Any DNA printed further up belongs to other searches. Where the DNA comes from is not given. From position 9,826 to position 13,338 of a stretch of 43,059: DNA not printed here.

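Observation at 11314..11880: Histidine-phosphatase (phosphoglycerate-mutase-like) domain inserted in-frame inside valyl-tRNA synthetase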

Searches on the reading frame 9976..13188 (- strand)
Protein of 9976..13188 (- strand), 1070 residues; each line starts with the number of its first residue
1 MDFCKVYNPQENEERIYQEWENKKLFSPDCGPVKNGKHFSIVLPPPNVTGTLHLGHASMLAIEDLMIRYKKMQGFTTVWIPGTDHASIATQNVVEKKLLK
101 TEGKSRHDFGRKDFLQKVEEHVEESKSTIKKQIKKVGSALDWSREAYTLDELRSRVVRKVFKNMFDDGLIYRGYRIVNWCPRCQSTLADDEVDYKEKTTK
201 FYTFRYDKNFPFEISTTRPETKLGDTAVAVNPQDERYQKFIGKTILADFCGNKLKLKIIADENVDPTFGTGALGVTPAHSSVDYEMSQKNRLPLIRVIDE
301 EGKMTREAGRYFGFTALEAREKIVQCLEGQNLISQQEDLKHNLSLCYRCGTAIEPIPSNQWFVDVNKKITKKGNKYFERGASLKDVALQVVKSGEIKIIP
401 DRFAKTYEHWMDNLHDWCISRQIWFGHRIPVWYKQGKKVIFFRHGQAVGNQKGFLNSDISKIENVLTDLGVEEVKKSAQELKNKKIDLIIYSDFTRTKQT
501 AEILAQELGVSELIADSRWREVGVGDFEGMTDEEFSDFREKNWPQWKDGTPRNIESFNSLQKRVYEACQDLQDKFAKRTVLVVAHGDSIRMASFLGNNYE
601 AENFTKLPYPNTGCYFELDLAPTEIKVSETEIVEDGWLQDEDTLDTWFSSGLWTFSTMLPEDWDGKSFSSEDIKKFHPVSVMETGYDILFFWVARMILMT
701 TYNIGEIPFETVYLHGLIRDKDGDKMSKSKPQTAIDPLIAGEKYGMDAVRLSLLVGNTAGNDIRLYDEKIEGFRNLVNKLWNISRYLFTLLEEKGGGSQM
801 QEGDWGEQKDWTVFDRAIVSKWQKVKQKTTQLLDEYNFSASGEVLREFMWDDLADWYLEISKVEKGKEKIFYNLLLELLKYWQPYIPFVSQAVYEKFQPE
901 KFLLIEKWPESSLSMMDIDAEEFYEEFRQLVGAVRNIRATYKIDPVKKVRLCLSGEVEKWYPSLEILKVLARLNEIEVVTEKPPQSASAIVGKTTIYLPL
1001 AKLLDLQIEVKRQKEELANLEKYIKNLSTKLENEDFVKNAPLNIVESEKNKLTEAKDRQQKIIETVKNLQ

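Call 3: search_protein_families(library=pfam, proteins=[window:9976-13188:-], max_evalue=0.01)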
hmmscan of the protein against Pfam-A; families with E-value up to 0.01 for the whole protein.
window:9976-13188:- (1070 aa): 6 families
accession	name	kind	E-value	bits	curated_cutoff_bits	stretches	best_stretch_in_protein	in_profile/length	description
PF00133.28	tRNA-synt_1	-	4.9e-119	398.2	22.7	2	16-449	2-262/414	tRNA synthetases class I (I, L, M and V)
PF00300.27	His_Phos_1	-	1.3e-32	113.5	21.7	1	439-615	1-177/194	Histidine phosphatase superfamily (branch 1)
PF08264.19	Anticodon_1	-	3.9e-25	88.9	25.1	1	815-950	1-145/148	Anticodon-binding domain of tRNA ligase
PF09334.17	tRNA-synt_1g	-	7.6e-19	68.2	20.1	2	46-193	8-136/391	tRNA synthetases class I (M)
PF10458.14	Val_tRNA-synt_C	-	1.8e-11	44.6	25.9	1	1005-1069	1-65/66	Valyl tRNA synthetase tRNA binding arm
PF13603.12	tRNA-synt_1_2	-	5.7e-05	23.1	25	1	256-304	98-146/185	Leucyl-tRNA synthetase, editing domain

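Call 4: search_protein_families(library=ncbifam, proteins=[window:9976-13188:-], max_evalue=0.01)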
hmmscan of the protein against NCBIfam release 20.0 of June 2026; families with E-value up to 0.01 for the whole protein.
window:9976-13188:- (1070 aa): 34 families (the best 25 are shown)
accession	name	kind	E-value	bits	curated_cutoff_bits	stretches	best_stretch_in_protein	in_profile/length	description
NF004349.1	PRK05729.1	equivalog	1.3e-281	936.7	704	2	5-448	2-425/860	valine--tRNA ligase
TIGR00422.1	valS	equivalog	1.3e-255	850.6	612.1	2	5-439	3-423/863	valine--tRNA ligase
NF011492.0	PRK14900.1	equivalog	3.4e-227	756.9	1783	2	3-444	9-437/1044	valine--tRNA ligase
NF009687.0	PRK13208.1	equivalog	1.5e-145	486.4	738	2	5-437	8-418/801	valine--tRNA ligase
TIGR00392.1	ileS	equivalog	3.5e-98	329.9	621.4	3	5-234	4-246/861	isoleucine--tRNA ligase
NF000540.1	alt_ValS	exception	6.7e-72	242.6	900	2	13-435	10-450/827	valine--tRNA ligase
NF008957.0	PRK12300.1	subfamily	1.5e-51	175.4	677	3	9-239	6-244/946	leucine--tRNA ligase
NF040702.1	ileS_w_GNAT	exception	1.6e-49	168.4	1999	3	13-200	23-215/1100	isoleucine--tRNA ligase, N-acetyltransferase domain-containing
NF000258.1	MupB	exception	2.1e-49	168.2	1900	3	12-237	8-237/1033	mupirocin-resistant isoleucine--tRNA ligase MupB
TIGR00395.1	leuS_arch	equivalog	8.6e-49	166.3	648.5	3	13-235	4-235/938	leucine--tRNA ligase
NF000257.1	MupA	exception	1.9e-35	122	1900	3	14-237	10-238/1024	mupirocin-resistant isoleucine--tRNA ligase MupA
TIGR00396.1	leuS_bact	equivalog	2.1e-35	122.1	548.4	3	7-193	1-169/843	leucine--tRNA ligase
TIGR00398.1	metG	equivalog_domain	1.1e-25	90.3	336.35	3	46-195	8-138/530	methionine--tRNA ligase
NF038349.1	dPGM_arch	equivalog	8.1e-25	87.8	225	1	439-591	1-143/194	2,3-diphosphoglycerate-dependent phosphoglycerate mutase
TIGR03162.1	ribazole_cobC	equivalog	6.5e-23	81.1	162.9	1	439-613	1-172/176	alpha-ribazole phosphatase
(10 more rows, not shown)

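Call 5: search_solved_structures(query=window:9976-13188:-, show_alignments=2)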
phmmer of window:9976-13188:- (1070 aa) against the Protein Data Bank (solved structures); distinct sequences matched with E-value up to 0.001: 75 (the best 60 are shown).
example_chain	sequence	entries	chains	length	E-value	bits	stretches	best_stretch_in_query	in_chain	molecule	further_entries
1gax_A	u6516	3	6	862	2.3e-178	598.1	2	1-436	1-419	VALYL-TRNA SYNTHETASE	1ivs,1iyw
1ile_A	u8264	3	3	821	5.7e-55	189.6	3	11-242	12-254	ISOLEUCYL-TRNA SYNTHETASE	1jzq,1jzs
8c9d_A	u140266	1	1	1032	4.3e-52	180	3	9-233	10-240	Isoleucine--tRNA ligase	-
8c8v_A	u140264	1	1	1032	5.8e-52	179.6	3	9-233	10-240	Isoleucine--tRNA ligase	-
8c8u_A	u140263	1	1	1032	5.8e-52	179.6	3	9-233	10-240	Isoleucine--tRNA ligase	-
8c8w_A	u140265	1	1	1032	1.7e-49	171.5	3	641-973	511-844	Isoleucine--tRNA ligase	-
8c9e_A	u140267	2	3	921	4.6e-39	136.9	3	11-233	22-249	Isoleucine--tRNA ligase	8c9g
1ffy_A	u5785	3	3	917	3.1e-37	130.8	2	12-236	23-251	ISOLEUCYL-TRNA SYNTHETASE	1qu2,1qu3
8c9f_A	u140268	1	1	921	1.4e-36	128.7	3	11-233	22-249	Isoleucine--tRNA ligase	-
7d5c_A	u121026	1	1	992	1.4e-33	118.7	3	640-898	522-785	Isoleucine--tRNA ligase, cytoplasmic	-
9wqs_A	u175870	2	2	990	1.4e-33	118.7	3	640-898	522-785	Isoleucine--tRNA ligase, cytoplasmic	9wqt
9w01_B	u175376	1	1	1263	1.5e-33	118.7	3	11-237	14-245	Isoleucine--tRNA ligase, cytoplasmic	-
8wnd_A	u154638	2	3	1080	2e-33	118.2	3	640-898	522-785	isoleucine--tRNA ligase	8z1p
8wnf_A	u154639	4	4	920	4e-33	117.2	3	8-200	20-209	Isoleucine--tRNA ligase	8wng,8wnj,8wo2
8wni_A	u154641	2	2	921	4e-33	117.2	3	8-200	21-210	Isoleucine--tRNA ligase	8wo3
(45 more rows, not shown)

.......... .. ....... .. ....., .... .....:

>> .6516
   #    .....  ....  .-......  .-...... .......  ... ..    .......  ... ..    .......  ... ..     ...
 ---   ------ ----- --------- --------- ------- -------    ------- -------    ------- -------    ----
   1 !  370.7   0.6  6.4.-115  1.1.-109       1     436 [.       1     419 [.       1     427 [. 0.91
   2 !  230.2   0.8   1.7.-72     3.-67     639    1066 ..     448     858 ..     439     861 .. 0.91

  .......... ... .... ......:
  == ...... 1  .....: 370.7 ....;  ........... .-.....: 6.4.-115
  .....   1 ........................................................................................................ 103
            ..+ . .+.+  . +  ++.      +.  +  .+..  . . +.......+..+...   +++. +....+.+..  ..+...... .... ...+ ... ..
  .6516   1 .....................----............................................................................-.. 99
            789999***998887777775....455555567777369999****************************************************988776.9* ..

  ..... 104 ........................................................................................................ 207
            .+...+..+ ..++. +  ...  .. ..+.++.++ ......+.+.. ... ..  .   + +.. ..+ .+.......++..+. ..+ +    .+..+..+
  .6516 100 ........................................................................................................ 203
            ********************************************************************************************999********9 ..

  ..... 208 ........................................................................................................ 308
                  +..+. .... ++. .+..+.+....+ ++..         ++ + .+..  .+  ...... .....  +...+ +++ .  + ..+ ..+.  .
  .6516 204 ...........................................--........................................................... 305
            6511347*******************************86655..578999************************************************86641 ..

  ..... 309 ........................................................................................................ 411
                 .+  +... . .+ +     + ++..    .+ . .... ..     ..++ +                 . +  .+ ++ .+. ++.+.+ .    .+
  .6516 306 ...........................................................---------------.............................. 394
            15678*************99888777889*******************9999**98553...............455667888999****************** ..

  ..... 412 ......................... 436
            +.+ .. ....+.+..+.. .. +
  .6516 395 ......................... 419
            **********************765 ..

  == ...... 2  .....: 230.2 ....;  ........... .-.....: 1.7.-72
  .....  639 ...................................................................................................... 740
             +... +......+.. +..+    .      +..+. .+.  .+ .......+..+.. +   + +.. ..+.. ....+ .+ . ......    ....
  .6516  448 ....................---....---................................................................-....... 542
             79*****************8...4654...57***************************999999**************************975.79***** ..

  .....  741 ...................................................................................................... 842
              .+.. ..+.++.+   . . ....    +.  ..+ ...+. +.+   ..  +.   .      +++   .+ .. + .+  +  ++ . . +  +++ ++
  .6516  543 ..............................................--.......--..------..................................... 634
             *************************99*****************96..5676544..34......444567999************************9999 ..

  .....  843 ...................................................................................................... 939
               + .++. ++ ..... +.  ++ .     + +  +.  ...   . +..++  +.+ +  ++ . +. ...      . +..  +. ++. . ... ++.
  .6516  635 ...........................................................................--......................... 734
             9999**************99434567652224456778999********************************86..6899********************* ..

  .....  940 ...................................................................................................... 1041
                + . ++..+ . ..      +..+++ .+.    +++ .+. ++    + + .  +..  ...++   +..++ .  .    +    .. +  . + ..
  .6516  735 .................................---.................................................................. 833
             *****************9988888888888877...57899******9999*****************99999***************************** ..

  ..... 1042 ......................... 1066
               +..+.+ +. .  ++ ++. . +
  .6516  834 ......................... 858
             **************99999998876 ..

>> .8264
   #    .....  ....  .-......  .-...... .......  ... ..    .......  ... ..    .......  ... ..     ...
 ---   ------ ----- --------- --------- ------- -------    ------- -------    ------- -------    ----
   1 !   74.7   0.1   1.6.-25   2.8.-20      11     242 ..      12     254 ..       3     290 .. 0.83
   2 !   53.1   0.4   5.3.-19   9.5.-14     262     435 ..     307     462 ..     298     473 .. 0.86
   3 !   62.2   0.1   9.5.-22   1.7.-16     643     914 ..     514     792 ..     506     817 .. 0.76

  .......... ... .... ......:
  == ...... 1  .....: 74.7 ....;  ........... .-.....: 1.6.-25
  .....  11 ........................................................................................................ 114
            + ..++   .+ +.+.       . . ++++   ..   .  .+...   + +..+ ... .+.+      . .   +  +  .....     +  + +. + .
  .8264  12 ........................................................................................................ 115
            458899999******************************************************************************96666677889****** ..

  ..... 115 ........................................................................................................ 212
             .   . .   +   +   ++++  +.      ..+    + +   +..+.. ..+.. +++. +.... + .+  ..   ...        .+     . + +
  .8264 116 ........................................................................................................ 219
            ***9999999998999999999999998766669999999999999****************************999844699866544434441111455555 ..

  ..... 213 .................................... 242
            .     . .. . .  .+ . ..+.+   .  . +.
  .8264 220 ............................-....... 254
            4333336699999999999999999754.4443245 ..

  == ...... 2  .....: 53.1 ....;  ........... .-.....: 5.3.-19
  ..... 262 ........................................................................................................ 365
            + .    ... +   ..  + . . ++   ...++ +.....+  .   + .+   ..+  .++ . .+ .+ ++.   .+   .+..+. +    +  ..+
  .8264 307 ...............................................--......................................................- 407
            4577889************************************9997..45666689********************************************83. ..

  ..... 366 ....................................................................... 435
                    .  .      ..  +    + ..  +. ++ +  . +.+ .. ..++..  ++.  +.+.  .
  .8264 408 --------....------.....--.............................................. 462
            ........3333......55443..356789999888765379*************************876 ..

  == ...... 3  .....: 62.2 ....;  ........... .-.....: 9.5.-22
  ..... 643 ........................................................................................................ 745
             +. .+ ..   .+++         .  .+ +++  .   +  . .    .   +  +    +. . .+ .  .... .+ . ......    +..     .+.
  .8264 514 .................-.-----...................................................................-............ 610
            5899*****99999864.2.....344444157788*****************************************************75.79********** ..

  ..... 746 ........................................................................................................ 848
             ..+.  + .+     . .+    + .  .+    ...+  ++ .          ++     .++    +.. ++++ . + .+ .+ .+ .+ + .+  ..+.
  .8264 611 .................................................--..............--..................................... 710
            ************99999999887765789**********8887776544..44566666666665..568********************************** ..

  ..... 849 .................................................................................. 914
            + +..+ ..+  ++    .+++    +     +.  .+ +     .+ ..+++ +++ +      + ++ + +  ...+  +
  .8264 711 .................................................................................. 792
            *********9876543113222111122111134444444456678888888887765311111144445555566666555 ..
